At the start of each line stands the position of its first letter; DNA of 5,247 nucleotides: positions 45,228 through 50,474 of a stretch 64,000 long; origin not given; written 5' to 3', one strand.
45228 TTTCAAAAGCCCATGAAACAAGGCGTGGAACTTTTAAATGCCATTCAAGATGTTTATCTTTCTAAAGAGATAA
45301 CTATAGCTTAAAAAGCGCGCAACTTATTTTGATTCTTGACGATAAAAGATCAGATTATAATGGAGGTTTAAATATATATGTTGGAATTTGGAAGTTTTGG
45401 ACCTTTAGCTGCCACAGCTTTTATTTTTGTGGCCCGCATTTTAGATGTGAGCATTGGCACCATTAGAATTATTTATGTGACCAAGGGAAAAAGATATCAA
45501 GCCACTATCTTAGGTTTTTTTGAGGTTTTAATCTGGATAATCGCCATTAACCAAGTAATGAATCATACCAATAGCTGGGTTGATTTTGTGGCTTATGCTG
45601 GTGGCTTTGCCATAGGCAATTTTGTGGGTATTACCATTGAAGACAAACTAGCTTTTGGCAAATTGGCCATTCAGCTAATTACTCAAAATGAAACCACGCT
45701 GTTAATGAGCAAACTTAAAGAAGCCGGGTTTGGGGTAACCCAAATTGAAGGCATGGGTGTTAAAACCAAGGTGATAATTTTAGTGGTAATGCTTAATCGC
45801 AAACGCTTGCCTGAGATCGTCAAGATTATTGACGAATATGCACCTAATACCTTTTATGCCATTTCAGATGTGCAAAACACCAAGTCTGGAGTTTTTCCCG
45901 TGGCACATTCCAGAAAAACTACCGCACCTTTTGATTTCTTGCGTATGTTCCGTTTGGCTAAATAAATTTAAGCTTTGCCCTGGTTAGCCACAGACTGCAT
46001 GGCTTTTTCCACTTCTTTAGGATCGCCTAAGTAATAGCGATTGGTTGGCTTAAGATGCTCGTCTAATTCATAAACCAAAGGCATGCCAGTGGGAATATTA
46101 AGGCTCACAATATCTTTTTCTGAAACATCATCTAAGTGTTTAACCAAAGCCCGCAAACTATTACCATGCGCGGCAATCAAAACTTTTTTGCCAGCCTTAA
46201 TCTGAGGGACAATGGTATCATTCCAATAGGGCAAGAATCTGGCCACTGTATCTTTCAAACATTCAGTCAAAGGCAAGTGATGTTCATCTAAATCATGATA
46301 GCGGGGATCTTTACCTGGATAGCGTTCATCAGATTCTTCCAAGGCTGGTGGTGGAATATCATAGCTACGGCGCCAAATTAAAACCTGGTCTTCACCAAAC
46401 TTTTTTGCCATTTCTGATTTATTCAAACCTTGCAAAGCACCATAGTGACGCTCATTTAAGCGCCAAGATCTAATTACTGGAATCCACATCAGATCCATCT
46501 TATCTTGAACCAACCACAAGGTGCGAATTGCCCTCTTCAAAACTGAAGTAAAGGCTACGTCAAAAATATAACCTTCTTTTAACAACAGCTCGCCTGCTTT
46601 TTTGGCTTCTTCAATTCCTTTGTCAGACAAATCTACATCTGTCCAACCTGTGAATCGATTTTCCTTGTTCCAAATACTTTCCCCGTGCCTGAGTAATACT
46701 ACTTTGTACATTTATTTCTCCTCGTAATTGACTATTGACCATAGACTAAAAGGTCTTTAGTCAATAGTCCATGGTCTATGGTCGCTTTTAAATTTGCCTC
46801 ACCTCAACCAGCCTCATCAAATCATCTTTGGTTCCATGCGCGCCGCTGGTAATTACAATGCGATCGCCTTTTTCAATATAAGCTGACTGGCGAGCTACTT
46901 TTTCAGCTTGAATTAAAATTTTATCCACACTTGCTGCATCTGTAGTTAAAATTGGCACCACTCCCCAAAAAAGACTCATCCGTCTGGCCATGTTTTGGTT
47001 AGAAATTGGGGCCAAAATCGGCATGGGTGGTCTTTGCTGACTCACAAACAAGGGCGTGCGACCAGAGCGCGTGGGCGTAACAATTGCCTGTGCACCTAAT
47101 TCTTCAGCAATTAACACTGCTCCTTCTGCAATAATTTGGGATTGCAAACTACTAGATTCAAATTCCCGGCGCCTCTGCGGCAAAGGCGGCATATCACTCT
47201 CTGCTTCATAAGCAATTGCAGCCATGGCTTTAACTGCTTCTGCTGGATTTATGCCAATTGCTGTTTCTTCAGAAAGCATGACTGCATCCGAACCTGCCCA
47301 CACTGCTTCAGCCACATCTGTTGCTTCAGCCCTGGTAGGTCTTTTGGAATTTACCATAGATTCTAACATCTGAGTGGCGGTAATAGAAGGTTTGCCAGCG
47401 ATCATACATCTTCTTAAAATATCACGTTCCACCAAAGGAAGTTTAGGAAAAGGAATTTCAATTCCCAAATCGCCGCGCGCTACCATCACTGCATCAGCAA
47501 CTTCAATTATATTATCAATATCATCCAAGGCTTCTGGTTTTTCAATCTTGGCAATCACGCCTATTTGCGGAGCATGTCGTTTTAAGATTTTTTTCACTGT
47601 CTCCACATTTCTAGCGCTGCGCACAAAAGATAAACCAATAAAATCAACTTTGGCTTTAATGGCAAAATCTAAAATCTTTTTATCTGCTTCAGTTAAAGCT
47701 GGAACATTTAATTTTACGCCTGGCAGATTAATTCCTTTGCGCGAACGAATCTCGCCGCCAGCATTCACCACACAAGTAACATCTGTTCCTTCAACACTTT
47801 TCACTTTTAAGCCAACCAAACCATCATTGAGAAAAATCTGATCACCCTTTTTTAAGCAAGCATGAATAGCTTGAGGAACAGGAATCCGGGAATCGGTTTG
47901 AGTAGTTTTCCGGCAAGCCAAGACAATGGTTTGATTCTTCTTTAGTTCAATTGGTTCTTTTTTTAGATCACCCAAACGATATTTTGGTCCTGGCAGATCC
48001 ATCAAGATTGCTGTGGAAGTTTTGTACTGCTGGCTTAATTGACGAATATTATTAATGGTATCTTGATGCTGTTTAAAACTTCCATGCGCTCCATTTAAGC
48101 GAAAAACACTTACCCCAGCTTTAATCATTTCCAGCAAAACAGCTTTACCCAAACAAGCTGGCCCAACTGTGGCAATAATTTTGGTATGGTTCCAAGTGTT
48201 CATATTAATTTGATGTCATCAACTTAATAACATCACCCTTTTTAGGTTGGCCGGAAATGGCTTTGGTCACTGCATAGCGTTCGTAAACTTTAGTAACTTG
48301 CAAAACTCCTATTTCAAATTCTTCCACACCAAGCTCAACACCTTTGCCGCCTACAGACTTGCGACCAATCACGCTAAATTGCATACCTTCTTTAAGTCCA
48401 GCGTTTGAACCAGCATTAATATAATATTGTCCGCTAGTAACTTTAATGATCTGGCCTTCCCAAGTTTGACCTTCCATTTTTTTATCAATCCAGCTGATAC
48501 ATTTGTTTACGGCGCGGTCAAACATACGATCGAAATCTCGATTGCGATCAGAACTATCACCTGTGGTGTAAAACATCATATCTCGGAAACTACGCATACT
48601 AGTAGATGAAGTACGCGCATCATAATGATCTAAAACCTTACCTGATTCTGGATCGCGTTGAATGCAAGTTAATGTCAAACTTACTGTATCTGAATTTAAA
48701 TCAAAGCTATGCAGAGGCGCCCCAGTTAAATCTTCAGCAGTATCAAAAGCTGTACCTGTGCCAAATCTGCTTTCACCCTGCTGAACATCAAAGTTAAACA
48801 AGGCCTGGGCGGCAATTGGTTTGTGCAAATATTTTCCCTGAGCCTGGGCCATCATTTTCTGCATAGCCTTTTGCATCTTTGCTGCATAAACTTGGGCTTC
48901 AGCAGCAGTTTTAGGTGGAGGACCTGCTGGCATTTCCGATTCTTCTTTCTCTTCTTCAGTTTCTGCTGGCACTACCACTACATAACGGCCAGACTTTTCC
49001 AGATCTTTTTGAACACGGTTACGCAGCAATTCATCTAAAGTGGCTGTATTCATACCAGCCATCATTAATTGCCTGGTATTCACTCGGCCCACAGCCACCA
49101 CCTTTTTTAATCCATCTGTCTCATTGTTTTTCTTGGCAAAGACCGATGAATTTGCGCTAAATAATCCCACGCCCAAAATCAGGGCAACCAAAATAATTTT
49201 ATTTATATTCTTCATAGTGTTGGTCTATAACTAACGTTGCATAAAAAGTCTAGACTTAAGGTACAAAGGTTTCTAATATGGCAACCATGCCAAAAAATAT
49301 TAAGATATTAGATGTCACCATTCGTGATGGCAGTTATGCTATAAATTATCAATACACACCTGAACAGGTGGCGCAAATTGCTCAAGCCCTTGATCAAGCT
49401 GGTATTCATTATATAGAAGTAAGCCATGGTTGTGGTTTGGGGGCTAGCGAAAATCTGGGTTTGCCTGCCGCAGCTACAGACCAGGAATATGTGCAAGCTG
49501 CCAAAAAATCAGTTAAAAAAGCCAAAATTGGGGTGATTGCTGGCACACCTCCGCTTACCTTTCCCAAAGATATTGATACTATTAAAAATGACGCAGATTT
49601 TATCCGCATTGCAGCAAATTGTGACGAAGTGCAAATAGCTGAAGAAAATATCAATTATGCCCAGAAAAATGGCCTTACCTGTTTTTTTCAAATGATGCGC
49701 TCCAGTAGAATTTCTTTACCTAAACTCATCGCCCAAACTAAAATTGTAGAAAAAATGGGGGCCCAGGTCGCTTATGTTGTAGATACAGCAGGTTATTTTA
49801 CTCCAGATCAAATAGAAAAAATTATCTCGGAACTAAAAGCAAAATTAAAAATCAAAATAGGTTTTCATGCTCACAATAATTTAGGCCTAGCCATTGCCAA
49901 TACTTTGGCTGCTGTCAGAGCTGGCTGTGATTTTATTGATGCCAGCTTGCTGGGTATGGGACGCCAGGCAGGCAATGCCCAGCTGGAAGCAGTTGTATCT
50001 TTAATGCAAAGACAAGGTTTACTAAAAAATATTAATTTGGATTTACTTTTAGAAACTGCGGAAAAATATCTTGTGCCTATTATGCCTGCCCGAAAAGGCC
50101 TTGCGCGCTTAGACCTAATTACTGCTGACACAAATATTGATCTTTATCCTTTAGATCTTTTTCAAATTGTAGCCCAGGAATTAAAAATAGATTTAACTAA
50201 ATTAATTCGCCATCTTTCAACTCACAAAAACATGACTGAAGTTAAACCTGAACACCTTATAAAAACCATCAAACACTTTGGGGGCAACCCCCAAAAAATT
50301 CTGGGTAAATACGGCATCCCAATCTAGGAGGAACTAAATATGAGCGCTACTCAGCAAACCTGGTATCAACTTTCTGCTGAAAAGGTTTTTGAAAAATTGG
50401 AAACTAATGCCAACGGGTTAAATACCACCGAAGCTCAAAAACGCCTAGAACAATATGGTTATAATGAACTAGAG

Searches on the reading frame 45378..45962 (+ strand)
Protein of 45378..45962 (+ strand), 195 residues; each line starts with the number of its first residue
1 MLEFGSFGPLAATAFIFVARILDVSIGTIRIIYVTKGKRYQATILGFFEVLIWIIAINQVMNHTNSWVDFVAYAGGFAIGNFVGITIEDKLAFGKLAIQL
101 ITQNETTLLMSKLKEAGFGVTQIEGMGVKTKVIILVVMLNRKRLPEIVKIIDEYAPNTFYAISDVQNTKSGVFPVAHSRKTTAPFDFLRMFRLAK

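Call 36: search_protein_families(library=pfam, proteins=[window:45378-45962:+], max_evalue=0.001)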
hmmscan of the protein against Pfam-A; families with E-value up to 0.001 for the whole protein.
window:45378-45962:+ (195 aa): 2 families
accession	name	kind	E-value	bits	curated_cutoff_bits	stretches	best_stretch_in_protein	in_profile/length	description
PF18955.5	DUF5698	-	4e-23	82.1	27.5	1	28-85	1-58/58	Domain of unknown function (DUF5698)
PF10035.14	DUF2179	-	1.6e-08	34.7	22.8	1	118-167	1-52/55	Uncharacterized protein conserved in bacteria (DUF2179)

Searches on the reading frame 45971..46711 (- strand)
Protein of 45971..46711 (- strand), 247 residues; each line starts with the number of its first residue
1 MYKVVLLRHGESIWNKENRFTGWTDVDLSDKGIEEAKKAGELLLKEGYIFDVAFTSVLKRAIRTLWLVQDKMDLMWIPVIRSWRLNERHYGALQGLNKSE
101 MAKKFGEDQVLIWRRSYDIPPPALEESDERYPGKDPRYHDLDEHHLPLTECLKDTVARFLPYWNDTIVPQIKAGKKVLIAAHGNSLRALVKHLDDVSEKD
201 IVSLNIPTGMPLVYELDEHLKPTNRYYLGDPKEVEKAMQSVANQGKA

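Call 50: search_protein_families(library=pfam, proteins=[window:45971-46711:-], max_evalue=0.0001)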
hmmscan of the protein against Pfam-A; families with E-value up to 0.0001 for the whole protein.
window:45971-46711:- (247 aa): 1 family
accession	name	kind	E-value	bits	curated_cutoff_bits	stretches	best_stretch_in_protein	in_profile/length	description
PF00300.27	His_Phos_1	-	6.9e-34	117.7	21.7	1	4-126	1-118/194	Histidine phosphatase superfamily (branch 1)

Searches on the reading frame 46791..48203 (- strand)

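Call 50: search_protein_families(library=pfam, proteins=[window:46791-48203:-], max_evalue=0.0001)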
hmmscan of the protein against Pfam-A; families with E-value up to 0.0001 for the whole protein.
window:46791-48203:- (471 aa): 3 families
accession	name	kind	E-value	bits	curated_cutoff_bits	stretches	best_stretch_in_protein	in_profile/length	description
PF00224.27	PK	-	6.6e-102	341.4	30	1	6-324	3-328/328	Pyruvate kinase, barrel domain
PF02887.21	PK_C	-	2.5e-28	98.9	28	1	358-458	3-103/114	Pyruvate kinase, alpha/beta domain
PF02699.20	YajC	-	4.9e-05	23.6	28.2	0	111-153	29-70/78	Preprotein translocase subunit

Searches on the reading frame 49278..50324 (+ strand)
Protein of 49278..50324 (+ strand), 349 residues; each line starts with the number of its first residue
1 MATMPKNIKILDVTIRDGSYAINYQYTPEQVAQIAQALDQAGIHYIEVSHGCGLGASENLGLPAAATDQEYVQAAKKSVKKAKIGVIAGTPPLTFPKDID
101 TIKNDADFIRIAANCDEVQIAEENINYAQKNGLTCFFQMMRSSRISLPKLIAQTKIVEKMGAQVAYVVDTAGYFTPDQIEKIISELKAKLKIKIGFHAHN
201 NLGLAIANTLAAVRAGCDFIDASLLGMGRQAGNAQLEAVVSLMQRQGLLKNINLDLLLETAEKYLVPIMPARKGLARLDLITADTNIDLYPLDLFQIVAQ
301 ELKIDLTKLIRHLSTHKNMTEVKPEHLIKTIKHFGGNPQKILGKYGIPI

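Call 50: search_protein_families(library=pfam, proteins=[window:49278-50324:+], max_evalue=0.0001)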
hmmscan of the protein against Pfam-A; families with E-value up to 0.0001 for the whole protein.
window:49278-50324:+ (349 aa): 1 family
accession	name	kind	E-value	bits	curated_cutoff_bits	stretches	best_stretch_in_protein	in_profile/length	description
PF00682.25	HMGL-like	-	7.4e-54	183.3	29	1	8-262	2-258/260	HMGL-like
